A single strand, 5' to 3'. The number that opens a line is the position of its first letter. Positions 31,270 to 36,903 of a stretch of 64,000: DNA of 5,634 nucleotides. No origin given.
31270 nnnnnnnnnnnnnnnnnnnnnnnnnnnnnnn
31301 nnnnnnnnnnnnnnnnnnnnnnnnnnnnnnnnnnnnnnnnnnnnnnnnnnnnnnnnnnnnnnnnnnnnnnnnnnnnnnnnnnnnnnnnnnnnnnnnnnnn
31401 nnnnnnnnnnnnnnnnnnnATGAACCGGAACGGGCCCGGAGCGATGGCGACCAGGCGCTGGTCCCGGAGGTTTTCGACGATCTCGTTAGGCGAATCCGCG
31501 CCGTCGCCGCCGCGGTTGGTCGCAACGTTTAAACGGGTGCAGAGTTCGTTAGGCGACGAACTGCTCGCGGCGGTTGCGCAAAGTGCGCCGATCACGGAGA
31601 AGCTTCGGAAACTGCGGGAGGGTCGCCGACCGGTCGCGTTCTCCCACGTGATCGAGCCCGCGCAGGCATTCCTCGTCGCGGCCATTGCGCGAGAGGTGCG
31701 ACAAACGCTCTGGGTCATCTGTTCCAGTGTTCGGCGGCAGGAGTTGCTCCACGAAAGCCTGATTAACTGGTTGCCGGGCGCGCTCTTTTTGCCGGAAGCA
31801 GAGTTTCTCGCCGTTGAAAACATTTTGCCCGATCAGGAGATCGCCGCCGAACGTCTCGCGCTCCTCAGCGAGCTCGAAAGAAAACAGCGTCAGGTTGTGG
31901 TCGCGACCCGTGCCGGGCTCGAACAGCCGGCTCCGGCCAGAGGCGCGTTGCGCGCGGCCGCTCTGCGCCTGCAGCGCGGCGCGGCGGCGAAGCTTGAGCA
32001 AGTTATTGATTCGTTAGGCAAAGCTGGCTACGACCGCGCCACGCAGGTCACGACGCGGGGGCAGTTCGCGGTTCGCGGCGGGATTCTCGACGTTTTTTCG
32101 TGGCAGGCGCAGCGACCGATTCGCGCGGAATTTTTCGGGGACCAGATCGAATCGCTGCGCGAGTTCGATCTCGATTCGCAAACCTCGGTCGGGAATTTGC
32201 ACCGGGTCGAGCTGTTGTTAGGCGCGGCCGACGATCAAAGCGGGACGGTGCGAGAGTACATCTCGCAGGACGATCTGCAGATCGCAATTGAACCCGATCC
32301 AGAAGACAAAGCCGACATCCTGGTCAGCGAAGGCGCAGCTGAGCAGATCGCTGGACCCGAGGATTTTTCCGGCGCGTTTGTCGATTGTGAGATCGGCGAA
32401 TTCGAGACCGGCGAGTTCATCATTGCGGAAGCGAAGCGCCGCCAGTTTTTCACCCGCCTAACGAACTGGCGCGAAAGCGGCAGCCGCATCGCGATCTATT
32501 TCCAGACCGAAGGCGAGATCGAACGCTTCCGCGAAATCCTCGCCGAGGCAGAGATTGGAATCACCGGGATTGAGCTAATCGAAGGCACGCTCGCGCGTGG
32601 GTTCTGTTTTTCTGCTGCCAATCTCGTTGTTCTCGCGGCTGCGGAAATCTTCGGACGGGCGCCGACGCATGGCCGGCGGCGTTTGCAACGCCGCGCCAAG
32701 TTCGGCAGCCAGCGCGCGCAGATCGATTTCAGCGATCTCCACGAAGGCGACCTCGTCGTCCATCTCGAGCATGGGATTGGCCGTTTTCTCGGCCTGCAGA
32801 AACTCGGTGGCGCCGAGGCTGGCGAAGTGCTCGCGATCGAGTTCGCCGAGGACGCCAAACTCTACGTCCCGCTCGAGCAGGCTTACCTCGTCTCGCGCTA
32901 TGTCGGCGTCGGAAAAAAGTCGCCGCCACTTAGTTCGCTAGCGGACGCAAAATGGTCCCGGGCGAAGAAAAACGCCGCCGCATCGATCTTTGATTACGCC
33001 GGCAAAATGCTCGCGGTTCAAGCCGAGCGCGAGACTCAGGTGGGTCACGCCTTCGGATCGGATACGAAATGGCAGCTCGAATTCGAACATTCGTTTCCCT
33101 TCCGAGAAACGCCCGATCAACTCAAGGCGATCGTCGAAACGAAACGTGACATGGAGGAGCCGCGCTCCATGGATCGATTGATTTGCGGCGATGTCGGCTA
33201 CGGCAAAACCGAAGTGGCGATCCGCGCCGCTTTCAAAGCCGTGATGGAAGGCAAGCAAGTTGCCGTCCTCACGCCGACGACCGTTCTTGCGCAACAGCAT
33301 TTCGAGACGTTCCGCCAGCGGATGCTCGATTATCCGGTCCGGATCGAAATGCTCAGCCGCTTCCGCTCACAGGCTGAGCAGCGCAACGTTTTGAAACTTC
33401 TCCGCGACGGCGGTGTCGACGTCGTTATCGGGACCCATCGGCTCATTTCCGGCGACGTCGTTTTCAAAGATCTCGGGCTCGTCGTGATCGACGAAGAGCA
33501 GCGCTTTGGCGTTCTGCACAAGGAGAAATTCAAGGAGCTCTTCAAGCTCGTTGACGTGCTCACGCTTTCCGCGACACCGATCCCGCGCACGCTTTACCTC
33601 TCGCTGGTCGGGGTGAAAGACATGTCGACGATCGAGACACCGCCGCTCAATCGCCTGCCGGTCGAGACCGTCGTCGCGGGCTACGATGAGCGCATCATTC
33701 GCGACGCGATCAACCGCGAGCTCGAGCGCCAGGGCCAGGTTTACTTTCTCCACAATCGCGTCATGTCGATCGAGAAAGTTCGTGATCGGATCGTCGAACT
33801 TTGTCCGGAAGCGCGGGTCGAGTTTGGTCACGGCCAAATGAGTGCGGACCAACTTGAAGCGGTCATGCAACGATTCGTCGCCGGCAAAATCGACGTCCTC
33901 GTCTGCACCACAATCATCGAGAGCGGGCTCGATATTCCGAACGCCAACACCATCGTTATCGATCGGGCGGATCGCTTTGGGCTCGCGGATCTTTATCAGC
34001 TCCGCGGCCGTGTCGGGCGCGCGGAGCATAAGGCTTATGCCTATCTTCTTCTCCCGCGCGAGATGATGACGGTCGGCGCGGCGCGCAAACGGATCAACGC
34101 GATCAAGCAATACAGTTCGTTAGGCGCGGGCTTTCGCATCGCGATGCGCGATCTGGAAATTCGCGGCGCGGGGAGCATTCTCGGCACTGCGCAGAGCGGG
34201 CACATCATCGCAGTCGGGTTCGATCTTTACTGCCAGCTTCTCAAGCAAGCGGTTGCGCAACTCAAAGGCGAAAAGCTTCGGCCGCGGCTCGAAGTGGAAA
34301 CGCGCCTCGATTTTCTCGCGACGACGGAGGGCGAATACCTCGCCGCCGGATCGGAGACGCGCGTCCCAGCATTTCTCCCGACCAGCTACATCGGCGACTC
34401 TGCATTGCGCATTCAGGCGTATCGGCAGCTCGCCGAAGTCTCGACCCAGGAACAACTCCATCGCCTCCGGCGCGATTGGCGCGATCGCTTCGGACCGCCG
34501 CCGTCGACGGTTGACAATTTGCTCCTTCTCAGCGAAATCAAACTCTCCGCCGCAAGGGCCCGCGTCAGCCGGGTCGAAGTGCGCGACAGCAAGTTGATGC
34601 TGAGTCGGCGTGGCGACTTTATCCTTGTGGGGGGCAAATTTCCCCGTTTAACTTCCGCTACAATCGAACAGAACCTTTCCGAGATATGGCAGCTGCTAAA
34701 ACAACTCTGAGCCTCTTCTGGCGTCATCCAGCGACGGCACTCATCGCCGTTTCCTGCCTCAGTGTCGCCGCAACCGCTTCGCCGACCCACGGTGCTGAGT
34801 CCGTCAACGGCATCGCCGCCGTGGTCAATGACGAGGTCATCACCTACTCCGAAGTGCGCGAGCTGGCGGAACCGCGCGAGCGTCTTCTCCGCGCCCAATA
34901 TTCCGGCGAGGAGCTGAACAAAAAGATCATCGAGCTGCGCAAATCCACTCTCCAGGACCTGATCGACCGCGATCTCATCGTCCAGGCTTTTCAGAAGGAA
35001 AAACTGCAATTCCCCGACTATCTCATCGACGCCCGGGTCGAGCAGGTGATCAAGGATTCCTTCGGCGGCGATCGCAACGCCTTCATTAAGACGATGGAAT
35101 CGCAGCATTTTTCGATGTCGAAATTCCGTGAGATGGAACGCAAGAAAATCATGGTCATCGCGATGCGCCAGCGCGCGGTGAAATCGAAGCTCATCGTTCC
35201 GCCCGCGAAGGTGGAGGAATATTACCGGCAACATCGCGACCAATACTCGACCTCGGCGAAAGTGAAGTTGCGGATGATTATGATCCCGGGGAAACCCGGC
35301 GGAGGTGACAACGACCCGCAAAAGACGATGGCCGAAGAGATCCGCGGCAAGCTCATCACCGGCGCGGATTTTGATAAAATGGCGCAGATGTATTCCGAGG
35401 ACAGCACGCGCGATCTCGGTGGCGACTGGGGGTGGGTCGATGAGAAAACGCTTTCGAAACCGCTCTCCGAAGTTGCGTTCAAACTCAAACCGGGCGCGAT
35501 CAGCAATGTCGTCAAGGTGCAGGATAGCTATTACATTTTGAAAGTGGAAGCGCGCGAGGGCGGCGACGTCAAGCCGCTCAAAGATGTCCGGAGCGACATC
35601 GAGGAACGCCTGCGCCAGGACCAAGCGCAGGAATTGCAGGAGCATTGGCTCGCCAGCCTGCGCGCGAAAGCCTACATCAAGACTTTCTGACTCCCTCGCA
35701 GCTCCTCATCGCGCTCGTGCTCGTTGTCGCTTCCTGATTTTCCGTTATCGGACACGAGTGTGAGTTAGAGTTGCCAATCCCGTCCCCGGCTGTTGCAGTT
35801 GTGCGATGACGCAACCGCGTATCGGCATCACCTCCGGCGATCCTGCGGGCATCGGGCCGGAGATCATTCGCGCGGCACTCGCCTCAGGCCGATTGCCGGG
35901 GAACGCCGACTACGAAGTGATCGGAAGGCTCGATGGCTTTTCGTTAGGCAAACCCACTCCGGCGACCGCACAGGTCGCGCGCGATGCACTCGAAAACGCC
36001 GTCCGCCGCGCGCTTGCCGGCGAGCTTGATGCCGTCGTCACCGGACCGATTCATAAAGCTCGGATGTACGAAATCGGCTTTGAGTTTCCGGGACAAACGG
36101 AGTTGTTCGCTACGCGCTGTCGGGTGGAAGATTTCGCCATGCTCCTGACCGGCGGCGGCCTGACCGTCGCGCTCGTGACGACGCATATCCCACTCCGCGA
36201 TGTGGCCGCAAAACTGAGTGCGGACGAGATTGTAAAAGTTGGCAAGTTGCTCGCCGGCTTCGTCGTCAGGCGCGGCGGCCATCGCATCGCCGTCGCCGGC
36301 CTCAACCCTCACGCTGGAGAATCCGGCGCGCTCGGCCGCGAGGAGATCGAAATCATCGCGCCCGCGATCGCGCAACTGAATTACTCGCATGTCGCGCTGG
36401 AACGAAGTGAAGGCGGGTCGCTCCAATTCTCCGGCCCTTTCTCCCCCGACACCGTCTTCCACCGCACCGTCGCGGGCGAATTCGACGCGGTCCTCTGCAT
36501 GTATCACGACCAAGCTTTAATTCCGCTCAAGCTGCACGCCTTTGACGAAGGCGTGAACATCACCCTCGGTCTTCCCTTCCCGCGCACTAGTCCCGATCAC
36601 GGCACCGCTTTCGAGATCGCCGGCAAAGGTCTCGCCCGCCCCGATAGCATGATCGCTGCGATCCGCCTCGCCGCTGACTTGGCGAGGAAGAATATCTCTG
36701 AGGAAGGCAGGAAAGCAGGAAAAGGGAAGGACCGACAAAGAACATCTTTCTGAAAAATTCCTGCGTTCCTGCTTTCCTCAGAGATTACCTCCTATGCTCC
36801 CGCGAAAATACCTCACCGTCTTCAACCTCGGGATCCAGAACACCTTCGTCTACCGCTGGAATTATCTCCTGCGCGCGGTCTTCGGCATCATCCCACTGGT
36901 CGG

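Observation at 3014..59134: Hyper-abundant DNA word (T)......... at about one per kb, in both orientations, mostly inside unrelated genes: a candidate uptake-signal-like genome-wide motif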

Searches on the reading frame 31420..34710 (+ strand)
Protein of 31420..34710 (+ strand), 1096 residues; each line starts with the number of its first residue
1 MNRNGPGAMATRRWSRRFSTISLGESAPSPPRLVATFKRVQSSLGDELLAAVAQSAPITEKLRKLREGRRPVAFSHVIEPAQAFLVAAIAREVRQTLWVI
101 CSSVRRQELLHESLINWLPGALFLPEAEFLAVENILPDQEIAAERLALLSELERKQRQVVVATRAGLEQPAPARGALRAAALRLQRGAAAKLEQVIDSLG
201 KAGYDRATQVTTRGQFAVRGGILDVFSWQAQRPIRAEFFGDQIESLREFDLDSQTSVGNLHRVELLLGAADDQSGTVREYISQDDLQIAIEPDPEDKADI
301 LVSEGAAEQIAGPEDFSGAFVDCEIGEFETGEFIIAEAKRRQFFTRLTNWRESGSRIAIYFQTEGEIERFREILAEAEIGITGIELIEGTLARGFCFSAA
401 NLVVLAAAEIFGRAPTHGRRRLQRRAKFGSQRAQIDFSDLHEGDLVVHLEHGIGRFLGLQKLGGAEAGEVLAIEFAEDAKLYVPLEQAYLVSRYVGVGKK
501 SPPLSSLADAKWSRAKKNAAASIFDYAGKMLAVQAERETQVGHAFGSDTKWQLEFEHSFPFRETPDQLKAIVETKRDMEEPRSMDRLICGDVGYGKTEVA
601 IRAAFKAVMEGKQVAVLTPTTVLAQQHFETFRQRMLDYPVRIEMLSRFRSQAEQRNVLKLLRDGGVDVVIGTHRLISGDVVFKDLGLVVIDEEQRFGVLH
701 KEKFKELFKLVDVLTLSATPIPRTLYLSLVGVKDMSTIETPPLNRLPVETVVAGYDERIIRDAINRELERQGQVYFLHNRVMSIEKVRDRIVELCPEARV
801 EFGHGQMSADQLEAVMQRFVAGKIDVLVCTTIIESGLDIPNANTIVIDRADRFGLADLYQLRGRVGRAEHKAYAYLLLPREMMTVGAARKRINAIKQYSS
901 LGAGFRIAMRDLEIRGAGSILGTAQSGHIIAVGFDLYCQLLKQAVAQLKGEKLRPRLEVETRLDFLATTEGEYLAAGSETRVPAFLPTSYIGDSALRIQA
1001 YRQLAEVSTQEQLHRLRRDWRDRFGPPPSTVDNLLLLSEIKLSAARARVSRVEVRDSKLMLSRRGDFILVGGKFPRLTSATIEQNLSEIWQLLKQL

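Call 9: find_encoding_contigs(protein=window:31420-34710:+, flank=10000, max_places=10)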
Protein window:31420-34710:+ (1096 aa): no gene with exactly this product is on record in the collection.

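Call 10: find_related_loci(query=window:31420-34710:+, collection=genome_contigs, flank=10000)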
Query window:31420-34710:+ (1096 aa) in genome_contigs; peptide patterns used: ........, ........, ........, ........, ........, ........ (x = any residue, [..] = any of these).
599 stretches matched a pattern (row limit reached: there are more); 504 encode a relative of the query (tblastn E <= 1e-3); the best 80 are kept; 80 distinct loci.
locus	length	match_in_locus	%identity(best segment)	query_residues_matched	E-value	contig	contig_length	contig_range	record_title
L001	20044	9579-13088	78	2-1096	0e+0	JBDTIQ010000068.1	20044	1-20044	MAG: Chthoniobacterales bacterium isolate cluster2_bin.32 k127_5278594, whole genome shotgun sequence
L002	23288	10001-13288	82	2-1096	0e+0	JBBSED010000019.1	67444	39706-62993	MAG: Chthoniobacterales bacterium isolate LS1_sbin.35 LS1_sbin.35_K_400669_L_67444_cov_25.0434, whole genome shotgun seq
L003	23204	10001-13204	83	29-1096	0e+0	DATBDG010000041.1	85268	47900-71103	MAG TPA_asm: Chthoniobacterales bacterium isolate SMAG_U5805 k141_5258703, whole genome shotgun sequence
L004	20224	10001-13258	81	8-1096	0e+0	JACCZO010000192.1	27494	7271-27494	MAG: Chthoniobacterales bacterium isolate MGR_bin232 SD2897-2912_k127_1042611, whole genome shotgun sequence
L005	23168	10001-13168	82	40-1096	0e+0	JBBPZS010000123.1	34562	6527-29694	MAG: Chthoniobacterales bacterium isolate bin.69 bin.69_S4Ck141_690705_length_34562_cov_16.0000, whole genome shotgun se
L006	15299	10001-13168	83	40-1096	0e+0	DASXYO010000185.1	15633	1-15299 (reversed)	MAG TPA_asm: Chthoniobacterales bacterium isolate SMAG_U4827 k141_4085084, whole genome shotgun sequence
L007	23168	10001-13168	81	40-1096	0e+0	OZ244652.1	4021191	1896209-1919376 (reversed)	MAG: Chthoniobacterales bacterium isolate 45b0bbfc-00d2-44e2-b3bf-eb9322b30273 genome assembly, chromosome: 1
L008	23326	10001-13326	83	2-1096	0e+0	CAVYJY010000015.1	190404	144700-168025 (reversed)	MAG: uncultured Verrucomicrobiae bacterium isolate MFD01275.bin.2.68 genome assembly, contig: contig_7447, whole genome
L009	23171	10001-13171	83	40-1096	0e+0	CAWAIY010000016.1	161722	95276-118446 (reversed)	MAG: uncultured Verrucomicrobiae bacterium isolate MFD02416.bin.2.223 genome assembly, contig: contig_38202, whole genom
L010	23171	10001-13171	83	40-1096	0e+0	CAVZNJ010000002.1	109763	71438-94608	MAG: uncultured Verrucomicrobiae bacterium isolate MFD05841.bin.2.194 genome assembly, contig: contig_114718, whole geno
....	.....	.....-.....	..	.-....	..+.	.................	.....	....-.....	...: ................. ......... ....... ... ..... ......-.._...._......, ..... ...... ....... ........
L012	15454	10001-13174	82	40-1096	0e+0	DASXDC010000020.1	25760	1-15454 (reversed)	MAG TPA_asm: Chthoniobacterales bacterium isolate SMAG_U5076 k141_3802063, whole genome shotgun sequence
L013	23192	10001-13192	81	34-1096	0e+0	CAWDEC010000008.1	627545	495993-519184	MAG: uncultured Verrucomicrobiae bacterium isolate MFD05841.bin.1.230 genome assembly, contig: contig_25489, whole genom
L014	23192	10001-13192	80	34-1096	0e+0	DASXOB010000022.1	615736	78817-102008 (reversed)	MAG TPA_asm: Chthoniobacterales bacterium isolate SMAG_U5369 k141_3550381, whole genome shotgun sequence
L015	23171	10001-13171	77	40-1096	0e+0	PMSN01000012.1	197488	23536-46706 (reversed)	MAG: Spartobacteria bacterium isolate palsa_1379 73.20110700_P1D.9_contig_171, whole genome shotgun sequence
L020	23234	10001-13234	75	8-1096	0e+0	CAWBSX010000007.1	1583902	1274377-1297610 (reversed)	MAG: uncultured Verrucomicrobiae bacterium isolate MFD04580.bin.2.119 genome assembly, contig: contig_42447, whole genom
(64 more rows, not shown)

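Call 72: search_protein_families(library=pfam, proteins=[L020:19725-20978:-], max_evalue=0.00001)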
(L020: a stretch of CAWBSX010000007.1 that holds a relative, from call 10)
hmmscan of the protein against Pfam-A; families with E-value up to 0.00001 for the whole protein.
L020:19725-20978:- (418 aa): 4 families
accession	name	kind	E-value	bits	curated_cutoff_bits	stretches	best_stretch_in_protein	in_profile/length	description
PF02481.21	DNA_processg_A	-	8.8e-76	254.2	29.6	1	125-331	3-211/212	DNA recombination-mediator protein A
PF17782.7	DprA_WH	-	2.1e-14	53.7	22.9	1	353-412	2-61/61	DprA winged helix domain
PF18306.6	LDcluster4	-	3.3e-07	30.5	26.3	1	166-308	3-124/151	SLOG cluster4 family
PF14520.12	HHH_5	-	4.4e-07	30.7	27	1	62-108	4-51/57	Helix-hairpin-helix domain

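Call 77: search_protein_families(library=pfam, proteins=[window:31420-34710:+], max_evalue=0.00001)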
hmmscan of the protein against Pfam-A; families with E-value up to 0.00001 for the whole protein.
window:31420-34710:+ (1096 aa): 6 families
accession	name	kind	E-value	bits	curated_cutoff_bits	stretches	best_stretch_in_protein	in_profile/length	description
PF00270.35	DEAD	-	6.5e-25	88.2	26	1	564-724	1-163/167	DEAD/DEAH box helicase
PF00271.37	Helicase_C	-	2.5e-22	79.6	23.5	1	764-868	10-109/110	Helicase conserved C-terminal domain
PF17757.6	UvrB_inter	-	9.4e-22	77.4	22.9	1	182-265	1-85/91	UvrB interaction domain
PF03461.20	TRCF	-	2.7e-20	72.9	25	1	981-1061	2-82/95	TRCF domain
PF02559.22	CarD_TRCF_RID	-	4.3e-15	56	23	1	440-495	1-57/57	CarD-like/TRCF RID domain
PF04851.21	ResIII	-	3e-06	27.7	22.5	1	565-720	6-162/164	Type III restriction enzyme, res subunit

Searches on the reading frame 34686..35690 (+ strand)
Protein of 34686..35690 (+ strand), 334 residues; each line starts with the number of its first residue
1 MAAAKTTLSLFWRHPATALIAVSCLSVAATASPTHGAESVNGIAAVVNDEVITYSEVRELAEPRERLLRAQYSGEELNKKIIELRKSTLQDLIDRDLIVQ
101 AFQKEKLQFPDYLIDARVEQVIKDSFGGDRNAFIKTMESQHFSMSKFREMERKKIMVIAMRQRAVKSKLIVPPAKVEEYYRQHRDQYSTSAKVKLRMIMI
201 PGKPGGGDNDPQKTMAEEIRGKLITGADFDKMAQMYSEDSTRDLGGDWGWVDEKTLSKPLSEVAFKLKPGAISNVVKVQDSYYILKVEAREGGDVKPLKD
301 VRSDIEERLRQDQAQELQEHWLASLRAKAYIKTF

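Call 26: search_protein_families(library=pfam, proteins=[window:34686-35690:+])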
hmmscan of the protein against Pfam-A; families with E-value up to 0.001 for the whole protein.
window:34686-35690:+ (334 aa): 6 families
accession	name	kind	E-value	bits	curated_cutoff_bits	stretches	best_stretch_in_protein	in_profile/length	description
PF13616.12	Rotamase_3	-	1.4e-16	61.5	22.5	1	188-289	11-114/116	PPIC-type PPIASE domain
PF13145.12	Rotamase_2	-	1.9e-16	61.4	27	1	171-302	1-120/121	PPIC-type PPIASE domain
PF00639.27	Rotamase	-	4.4e-16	60.1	21.7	1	200-288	6-96/97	PPIC-type PPIASE domain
PF13624.11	SurA_N_3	-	4.4e-13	49.8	27.2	1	18-157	19-158/162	SurA-like N-terminal domain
PF13623.11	SurA_N_2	-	5.1e-09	36.6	28.5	1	20-123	16-122/145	SurA-like N-terminal domain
PF09312.16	SurA_N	-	6.3e-07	30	30.8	1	40-160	1-117/118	SurA N-terminal domain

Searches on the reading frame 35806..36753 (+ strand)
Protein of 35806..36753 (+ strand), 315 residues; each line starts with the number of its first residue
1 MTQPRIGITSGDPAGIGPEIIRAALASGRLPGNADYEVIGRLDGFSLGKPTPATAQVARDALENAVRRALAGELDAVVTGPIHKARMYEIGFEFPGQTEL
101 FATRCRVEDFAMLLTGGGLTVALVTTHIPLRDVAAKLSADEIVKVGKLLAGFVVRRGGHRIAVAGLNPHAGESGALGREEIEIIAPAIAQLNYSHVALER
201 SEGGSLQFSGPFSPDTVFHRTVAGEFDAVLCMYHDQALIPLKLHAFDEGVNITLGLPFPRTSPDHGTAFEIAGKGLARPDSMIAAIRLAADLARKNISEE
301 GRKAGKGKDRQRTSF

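Call 26: search_protein_families(library=pfam, proteins=[window:35806-36753:+])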
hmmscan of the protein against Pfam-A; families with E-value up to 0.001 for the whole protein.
window:35806-36753:+ (315 aa): 1 family
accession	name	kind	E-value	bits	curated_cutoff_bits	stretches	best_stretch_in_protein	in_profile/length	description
PF04166.17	PdxA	-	2.1e-92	310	27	1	43-289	48-286/286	Pyridoxal phosphate biosynthetic protein PdxA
